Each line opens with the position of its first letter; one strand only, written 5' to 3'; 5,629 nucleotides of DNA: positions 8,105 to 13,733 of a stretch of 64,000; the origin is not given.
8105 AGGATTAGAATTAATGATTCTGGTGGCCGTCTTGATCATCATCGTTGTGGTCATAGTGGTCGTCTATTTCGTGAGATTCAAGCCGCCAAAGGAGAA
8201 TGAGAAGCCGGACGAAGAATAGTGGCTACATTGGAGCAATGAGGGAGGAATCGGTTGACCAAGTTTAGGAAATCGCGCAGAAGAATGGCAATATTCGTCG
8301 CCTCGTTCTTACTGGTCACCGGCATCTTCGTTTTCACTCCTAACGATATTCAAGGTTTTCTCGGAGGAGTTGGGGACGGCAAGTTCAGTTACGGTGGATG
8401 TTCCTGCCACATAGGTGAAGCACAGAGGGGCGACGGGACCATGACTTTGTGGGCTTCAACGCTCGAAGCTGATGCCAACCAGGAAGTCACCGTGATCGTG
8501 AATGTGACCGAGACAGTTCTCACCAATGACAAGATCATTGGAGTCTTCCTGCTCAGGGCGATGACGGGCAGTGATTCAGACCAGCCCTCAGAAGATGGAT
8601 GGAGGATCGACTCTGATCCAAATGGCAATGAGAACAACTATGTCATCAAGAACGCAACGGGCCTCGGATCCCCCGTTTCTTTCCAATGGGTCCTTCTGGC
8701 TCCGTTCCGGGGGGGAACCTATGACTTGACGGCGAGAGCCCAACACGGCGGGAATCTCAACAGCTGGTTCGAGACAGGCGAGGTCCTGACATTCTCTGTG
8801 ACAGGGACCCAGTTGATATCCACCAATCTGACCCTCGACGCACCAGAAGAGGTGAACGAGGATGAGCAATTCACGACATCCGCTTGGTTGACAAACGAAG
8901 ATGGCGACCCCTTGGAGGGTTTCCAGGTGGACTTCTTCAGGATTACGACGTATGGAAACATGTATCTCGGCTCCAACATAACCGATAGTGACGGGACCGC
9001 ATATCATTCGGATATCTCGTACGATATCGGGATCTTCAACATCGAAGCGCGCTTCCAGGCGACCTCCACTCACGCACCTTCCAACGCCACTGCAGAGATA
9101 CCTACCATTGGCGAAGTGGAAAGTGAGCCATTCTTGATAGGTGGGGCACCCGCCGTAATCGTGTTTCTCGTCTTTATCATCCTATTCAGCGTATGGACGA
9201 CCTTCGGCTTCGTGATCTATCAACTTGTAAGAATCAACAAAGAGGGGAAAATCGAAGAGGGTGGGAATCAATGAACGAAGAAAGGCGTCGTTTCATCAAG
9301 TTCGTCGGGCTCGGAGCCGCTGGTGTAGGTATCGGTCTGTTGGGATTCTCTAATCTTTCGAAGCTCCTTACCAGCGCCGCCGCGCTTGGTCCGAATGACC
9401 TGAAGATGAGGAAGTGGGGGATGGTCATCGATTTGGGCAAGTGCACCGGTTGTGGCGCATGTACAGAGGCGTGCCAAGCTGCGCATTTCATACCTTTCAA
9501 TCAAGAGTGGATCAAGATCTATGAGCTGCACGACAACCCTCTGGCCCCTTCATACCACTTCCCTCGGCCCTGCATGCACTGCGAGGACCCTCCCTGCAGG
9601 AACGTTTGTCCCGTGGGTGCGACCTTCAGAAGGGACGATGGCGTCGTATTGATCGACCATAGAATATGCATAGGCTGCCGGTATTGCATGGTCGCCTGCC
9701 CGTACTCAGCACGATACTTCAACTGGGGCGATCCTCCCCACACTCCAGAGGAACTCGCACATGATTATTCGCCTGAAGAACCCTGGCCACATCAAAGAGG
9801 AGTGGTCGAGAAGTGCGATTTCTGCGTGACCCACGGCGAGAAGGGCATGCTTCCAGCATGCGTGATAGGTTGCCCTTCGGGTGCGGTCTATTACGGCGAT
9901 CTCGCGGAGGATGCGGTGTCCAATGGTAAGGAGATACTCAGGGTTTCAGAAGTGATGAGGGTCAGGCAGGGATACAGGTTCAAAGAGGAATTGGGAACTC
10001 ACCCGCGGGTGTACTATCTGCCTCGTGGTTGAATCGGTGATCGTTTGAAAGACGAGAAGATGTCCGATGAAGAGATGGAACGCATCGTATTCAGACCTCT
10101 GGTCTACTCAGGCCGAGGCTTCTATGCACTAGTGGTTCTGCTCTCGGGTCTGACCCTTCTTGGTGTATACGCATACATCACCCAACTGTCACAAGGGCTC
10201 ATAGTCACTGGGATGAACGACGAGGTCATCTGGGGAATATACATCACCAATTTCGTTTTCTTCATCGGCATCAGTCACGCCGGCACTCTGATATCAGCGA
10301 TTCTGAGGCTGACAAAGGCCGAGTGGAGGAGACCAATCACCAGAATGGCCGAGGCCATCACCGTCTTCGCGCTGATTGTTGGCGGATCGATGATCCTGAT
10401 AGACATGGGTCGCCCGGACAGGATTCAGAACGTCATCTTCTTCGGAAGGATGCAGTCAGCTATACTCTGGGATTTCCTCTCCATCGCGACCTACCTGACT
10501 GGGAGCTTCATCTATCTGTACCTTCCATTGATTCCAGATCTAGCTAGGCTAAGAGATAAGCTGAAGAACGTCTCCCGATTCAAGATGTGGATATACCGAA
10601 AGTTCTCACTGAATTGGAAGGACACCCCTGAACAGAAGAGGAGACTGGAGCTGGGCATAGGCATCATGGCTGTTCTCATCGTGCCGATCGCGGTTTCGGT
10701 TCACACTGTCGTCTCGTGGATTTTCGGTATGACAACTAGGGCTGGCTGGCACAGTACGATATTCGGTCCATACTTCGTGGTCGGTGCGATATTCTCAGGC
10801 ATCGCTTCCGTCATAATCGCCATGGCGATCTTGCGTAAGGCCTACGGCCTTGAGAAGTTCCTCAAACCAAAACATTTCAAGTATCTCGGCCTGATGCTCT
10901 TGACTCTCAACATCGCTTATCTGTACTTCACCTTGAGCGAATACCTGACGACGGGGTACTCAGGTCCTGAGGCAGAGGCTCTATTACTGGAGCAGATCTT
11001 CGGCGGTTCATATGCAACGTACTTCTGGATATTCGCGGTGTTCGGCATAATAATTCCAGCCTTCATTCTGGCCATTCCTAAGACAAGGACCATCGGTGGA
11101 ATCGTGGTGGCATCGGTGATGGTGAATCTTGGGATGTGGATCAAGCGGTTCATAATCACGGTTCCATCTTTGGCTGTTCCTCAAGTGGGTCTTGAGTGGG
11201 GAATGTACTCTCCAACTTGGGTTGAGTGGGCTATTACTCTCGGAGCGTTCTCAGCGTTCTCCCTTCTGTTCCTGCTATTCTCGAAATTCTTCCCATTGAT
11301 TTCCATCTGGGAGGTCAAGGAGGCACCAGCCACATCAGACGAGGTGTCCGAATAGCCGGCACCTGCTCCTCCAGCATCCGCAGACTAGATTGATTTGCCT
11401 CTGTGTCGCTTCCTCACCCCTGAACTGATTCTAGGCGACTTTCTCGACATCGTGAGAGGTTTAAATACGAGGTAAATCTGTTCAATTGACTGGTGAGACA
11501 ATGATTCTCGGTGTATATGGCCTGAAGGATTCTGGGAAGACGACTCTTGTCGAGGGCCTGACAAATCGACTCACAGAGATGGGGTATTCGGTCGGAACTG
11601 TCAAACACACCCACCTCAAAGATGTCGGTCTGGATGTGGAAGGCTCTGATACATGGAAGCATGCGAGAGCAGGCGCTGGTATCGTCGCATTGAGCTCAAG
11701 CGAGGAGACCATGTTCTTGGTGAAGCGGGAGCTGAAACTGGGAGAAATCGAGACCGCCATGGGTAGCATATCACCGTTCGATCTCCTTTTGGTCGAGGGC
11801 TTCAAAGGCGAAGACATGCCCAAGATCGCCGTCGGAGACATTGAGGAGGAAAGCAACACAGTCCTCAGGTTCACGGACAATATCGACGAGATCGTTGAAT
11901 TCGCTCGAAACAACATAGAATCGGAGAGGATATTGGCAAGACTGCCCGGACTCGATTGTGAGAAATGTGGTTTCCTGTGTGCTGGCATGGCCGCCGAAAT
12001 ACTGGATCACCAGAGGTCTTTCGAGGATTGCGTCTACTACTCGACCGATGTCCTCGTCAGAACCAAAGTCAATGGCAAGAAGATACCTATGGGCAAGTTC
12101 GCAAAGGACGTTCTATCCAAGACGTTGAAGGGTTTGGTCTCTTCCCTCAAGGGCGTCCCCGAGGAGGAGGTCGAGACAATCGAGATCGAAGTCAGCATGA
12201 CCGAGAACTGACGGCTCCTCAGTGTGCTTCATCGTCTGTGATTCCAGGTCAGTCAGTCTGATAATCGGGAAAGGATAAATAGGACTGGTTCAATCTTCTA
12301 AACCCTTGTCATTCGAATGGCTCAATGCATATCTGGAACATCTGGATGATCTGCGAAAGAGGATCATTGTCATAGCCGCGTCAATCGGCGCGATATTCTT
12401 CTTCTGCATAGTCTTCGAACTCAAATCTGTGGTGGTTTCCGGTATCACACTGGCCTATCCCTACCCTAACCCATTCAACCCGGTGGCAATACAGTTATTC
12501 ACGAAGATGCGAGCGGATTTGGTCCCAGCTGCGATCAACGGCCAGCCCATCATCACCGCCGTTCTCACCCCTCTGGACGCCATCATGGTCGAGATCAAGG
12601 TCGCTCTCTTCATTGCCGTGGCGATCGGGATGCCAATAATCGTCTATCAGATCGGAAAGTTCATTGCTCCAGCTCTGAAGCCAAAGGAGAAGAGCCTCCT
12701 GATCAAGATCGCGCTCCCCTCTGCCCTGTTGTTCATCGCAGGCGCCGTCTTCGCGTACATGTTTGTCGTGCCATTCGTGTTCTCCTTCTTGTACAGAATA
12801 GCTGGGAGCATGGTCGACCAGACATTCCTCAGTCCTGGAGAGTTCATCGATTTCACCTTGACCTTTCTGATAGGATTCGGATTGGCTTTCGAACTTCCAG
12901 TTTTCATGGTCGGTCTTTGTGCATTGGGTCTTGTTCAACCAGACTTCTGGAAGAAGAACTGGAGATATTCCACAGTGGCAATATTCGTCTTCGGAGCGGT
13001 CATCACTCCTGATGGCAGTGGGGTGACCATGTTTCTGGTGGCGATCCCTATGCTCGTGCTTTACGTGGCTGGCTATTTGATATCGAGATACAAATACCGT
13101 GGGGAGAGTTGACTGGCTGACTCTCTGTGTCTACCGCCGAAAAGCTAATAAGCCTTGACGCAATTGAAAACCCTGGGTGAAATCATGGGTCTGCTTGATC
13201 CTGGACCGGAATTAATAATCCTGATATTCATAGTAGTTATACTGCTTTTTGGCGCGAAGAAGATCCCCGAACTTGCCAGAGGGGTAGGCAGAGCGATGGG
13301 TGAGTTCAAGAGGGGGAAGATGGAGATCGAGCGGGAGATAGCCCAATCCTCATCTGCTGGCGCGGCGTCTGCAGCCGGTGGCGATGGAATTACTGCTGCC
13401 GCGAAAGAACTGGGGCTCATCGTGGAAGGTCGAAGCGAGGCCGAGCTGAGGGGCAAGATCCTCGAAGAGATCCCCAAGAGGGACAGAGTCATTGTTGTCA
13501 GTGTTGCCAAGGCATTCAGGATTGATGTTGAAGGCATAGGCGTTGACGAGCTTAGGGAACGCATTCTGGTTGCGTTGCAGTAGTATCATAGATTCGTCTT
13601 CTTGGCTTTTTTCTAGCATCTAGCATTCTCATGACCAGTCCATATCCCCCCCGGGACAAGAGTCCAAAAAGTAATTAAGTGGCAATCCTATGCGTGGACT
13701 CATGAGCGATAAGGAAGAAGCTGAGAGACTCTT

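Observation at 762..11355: Two paralogous multihaem-cytochrome cassettes wired to two different quinol modules (Rieske/split cyt b and NrfC/NrfD)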

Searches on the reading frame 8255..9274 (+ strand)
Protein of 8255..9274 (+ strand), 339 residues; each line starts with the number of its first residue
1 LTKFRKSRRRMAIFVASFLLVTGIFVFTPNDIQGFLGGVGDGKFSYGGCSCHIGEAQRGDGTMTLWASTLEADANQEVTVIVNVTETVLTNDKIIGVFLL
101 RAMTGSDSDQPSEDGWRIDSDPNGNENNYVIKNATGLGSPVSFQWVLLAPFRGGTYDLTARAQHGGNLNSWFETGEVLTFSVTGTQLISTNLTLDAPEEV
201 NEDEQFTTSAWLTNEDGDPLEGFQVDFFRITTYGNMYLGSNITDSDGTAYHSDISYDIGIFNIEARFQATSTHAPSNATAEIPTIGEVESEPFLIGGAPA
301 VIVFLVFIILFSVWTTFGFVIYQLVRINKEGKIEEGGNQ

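Call 4: search_protein_families(library=pfam, proteins=[window:8255-9274:+], max_evalue=0.01)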
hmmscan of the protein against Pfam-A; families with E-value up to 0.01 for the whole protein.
window:8255-9274:+ (339 aa): 2 families
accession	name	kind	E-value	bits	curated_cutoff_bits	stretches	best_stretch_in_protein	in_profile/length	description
PF02369.22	Big_1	-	0.00019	21.9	34.9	1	201-277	14-89/93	Bacterial Ig-like domain (group 1)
PF16640.11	Big_3_5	-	0.0034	18.3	35.5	1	195-282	3-84/88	Bacterial Ig-like domain (group 3)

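Call 6: search_protein_families(library=ncbifam, proteins=[window:8255-9274:+], max_evalue=0.01)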
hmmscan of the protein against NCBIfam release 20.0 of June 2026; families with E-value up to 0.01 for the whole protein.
window:8255-9274:+ (339 aa): 0 families

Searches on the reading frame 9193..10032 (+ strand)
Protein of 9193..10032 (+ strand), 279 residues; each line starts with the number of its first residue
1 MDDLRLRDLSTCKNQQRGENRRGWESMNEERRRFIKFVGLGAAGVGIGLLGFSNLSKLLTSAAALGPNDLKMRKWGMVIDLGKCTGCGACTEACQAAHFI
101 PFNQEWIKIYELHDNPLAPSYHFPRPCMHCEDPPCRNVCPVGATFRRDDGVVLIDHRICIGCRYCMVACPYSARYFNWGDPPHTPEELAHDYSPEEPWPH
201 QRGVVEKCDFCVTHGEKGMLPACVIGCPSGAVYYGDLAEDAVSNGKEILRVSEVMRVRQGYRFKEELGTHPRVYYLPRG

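Call 4: search_protein_families(library=pfam, proteins=[window:9193-10032:+], max_evalue=0.01)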
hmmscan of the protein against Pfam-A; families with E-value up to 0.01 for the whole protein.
window:9193-10032:+ (279 aa): 12 families
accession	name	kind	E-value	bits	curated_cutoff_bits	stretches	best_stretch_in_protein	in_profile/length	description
PF13247.11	Fer4_11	-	1e-21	77.4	26.2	2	121-179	4-64/100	4Fe-4S dicluster domain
PF13187.11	Fer4_9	-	4.4e-15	55.9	27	2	159-231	2-51/52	4Fe-4S dicluster domain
PF12838.12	Fer4_7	-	4.5e-13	49.9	27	2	83-143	1-52/52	4Fe-4S dicluster domain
PF12797.12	Fer4_2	-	8.8e-13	47.7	24.5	2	75-95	1-21/22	4Fe-4S binding domain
PF13237.11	Fer4_10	-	1.3e-10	41.5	25.5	3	152-228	2-53/53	4Fe-4S dicluster domain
PF00037.32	Fer4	-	4.3e-09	36.3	21.1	2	78-95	2-19/24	4Fe-4S binding domain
PF12837.12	Fer4_6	-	1e-07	32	25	2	151-173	1-23/24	4Fe-4S binding domain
PF13183.11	Fer4_8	-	3.2e-07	31.2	27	1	158-230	4-67/68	4Fe-4S dicluster domain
PF13534.11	Fer4_17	-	2.4e-06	28.4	22.2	0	159-213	2-48/61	4Fe-4S dicluster domain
PF12798.12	Fer4_3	-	1.9e-05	25.5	27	0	159-173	1-15/15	4Fe-4S binding domain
PF13484.11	Fer4_16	-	0.00041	21.5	30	0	159-212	2-60/66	4Fe-4S double cluster binding domain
PF25160.1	LdpA_Fe-S-bd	-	0.0028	17.8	27.6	0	133-172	7-41/49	LdpA Fe-S cluster-binding domain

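Call 6: search_protein_families(library=ncbifam, proteins=[window:9193-10032:+], max_evalue=0.01)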
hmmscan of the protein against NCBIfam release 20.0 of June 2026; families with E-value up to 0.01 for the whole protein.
window:9193-10032:+ (279 aa): 58 families (the best 25 are shown)
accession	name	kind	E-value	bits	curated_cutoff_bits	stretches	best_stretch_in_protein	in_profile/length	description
NF045797.1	DsrO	equivalog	2.1e-61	207.4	200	1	27-276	1-234/235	sulfate reduction electron transfer complex DsrMKJOP subunit DsrO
NF041782.1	mnquin_red_QrcC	equivalog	1.9e-48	165.2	400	1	75-277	1-226/239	menaquinone reductase iron-sulfur cluster-binding subunit QrcC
NF011569.0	PRK14993.1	equivalog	5.7e-43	147.1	416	2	27-177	1-150/244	tetrathionate reductase subunit TtrB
TIGR03149.1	cyt_nit_nrfC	equivalog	6.4e-40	136.9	377.6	2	67-177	31-145/225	cytochrome c nitrite reductase Fe-S protein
NF041715.1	arsenate_red_ArrB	equivalog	1.6e-36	126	450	2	74-181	2-111/233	arsenate respiratory reductase iron-sulfur subunit ArrB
TIGR02951.1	DMSO_dmsB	equivalog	2.1e-31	109.2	214.1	2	75-177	2-115/161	DMSO/selenate family reductase complex B subunit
NF008134.0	PRK10882.1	equivalog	6.2e-31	107.7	263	3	123-181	109-168/329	hydrogenase 2 operon protein HybA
NF045715.1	sulf_resp_HmcB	equivalog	1.1e-24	87.1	420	1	126-237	106-198/307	sulfate respiration complex iron-sulfur protein HmcB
NF038355.1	FDH3_beta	equivalog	6.6e-24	84.9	240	1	77-181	5-108/180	formate dehydrogenase FDH3 subunit beta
TIGR03478.1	DMSO_red_II_bet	subfamily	7e-23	81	480.7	3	121-177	125-182/321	DMSO reductase family type II enzyme, iron-sulfur subunit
NF042979.1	EthbenzDh_ebdB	equivalog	6.3e-21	74.6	740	2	121-177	147-204/354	ethylbenzene dehydrogenase subunit beta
NF009408.0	PRK12769.1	equivalog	1.6e-18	66.2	1003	1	79-233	7-143/659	formate-dependent uric acid utilization protein AegA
TIGR01582.1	FDH-beta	equivalog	2.1e-18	66.4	334.7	2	126-173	92-140/283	formate dehydrogenase subunit beta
TIGR01660.1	narH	equivalog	2.8e-17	62.3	524.05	1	121-179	177-236/492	nitrate reductase subunit beta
NF007658.0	PRK10330.1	equivalog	1.6e-15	57.1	260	1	77-234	5-154/181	electron transport protein HydN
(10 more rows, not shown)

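Call 76: search_solved_structures(query=window:9271-10032:+, max_evalue=1e-10)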
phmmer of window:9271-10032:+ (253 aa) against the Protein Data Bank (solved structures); distinct sequences matched with E-value up to 1e-10: 22.
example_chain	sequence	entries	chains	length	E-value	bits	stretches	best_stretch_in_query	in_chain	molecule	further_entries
2vpw_B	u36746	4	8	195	4.2e-34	121.2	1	47-150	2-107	NRFC PROTEIN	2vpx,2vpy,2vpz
6cz7_B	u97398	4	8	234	1e-31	113.4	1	48-156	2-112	4Fe-4S ferredoxin, iron-sulfur binding domain protein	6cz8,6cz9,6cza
6f0k_B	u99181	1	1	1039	4.1e-27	98.3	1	40-212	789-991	Fe-S-cluster-containing hydrogenase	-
8k9e_B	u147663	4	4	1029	5.5e-24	88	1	46-188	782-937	Fe-S-cluster-containing hydrogenase components 1-like protein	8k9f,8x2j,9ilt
6lod_B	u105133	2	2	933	1.5e-21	80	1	39-250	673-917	Fe-S-cluster-containing hydrogenase components 1-like protein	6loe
7qv7_A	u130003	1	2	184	1.6e-21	79.9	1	52-218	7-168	Hydrogen dependent carbon dioxide reductase subunit HycB3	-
6btm_B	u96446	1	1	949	3.6e-21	78.8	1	88-249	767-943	Alternative Complex III subunit B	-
2ivf_B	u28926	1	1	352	4e-20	75.3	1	95-151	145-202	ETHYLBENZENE DEHYDROGENASE BETA-SUBUNIT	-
7qv7_B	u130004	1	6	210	1.6e-19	73.4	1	52-207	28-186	Hydrogen dependent carbon dioxide reductase subunit HycB4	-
4ydd_B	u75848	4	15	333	2e-17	66.5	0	90-151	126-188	DMSO reductase family type II enzyme, iron-sulfur subunit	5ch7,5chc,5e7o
7z0s_B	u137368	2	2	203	3.3e-17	65.8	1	52-214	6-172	Formate hydrogenlyase subunit 2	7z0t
1q16_B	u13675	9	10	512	2.5e-16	62.9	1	95-153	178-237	Respiratory nitrate reductase 1 beta chain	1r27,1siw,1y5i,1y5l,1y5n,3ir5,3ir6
1kqf_B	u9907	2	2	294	7.5e-16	61.3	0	100-151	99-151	FORMATE DEHYDROGENASE, NITRATE-INDUCIBLE, IRON-SULFUR SUBUNIT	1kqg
1y4z_B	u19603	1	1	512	9.4e-16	61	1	95-153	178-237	Respiratory nitrate reductase 1 beta chain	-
3egw_B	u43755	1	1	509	2.1e-15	59.8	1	95-153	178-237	Respiratory nitrate reductase 1 beta chain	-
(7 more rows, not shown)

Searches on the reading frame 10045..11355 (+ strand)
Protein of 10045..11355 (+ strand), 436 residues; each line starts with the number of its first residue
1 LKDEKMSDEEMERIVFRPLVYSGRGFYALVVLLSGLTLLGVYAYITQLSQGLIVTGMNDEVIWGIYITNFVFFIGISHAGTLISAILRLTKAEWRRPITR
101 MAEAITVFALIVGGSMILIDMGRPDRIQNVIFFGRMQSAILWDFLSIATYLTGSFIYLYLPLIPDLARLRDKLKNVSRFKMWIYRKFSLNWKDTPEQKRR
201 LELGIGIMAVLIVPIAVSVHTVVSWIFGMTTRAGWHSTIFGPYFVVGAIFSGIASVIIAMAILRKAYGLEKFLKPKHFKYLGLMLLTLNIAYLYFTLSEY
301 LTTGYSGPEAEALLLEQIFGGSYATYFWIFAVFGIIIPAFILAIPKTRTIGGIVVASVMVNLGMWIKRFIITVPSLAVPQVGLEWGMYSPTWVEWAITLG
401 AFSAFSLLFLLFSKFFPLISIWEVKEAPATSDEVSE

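Call 4: search_protein_families(library=pfam, proteins=[window:10045-11355:+], max_evalue=0.01)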
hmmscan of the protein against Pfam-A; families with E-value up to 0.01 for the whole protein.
window:10045-11355:+ (436 aa): 1 family
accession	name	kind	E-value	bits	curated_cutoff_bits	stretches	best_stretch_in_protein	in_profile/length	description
PF03916.19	NrfD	-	3.4e-36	125.9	25.8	1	54-377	2-310/313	Polysulphide reductase, NrfD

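Call 6: search_protein_families(library=ncbifam, proteins=[window:10045-11355:+], max_evalue=0.01)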
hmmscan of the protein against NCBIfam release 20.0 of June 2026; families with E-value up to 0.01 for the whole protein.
window:10045-11355:+ (436 aa): 2 families
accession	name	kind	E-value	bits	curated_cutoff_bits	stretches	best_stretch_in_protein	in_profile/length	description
NF045798.1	DsrP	equivalog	1.1e-36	127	350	2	21-160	7-142/346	sulfate reduction electron transfer complex DsrMKJOP subunit DsrP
NF041784.1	mnquin_red_QrcD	equivalog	1.7e-16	60.5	570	2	235-418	216-400/408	menaquinone reductase integral membrane subunit QrcD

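Call 75: search_solved_structures(query=window:10045-11355:+, max_evalue=0.001)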
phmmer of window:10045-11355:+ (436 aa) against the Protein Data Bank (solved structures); distinct sequences matched with E-value up to 0.001: 5.
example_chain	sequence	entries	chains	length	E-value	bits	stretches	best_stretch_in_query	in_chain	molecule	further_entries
6f0k_C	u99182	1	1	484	4.3e-71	243.2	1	30-427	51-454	Polysulphide reductase NrfD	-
6btm_C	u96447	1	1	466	1e-64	222.2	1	38-426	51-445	Alternative Complex III subunit C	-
6lod_C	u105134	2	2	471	4.3e-64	220.2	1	30-427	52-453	Polysulphide reductase NrfD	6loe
8k9e_C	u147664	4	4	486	2e-62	214.6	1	42-425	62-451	Polysulphide reductase NrfD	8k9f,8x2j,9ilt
6f0k_F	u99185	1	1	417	0.00017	23.8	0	64-387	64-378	ActF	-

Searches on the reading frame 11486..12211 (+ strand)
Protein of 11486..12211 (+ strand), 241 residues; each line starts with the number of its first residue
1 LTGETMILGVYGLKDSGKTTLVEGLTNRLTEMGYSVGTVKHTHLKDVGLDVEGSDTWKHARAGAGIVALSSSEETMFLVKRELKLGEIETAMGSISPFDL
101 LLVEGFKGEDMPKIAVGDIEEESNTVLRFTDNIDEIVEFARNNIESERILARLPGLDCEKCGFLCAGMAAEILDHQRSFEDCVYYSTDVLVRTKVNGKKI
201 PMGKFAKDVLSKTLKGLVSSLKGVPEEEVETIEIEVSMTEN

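Call 9: search_protein_families(library=pfam, proteins=[window:11486-12211:+], max_evalue=0.001)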
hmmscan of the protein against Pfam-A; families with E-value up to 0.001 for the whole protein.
window:11486-12211:+ (241 aa): 2 families
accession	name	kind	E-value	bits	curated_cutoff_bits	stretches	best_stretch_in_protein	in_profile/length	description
PF03205.20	MobB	-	1.4e-28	99.9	26.6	1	7-124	1-117/133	Molybdopterin guanine dinucleotide synthesis protein B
PF04060.18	FeS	-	2.5e-06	27.5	23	1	153-184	1-33/33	Putative Fe-S cluster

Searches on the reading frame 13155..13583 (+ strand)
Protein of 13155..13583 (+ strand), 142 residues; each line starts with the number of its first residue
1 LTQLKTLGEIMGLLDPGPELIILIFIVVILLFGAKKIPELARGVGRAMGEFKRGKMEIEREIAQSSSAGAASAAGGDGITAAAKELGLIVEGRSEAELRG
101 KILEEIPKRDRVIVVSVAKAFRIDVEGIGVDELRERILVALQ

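Call 53: search_protein_families(library=pfam, proteins=[window:13155-13583:+], max_evalue=0.01)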
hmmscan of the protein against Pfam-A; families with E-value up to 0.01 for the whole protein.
window:13155-13583:+ (142 aa): 1 family
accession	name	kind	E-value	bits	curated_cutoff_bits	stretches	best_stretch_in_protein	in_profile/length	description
PF02416.21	TatA_B_E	-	5.8e-15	54.7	21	1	17-64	2-49/53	mttA/Hcf106 family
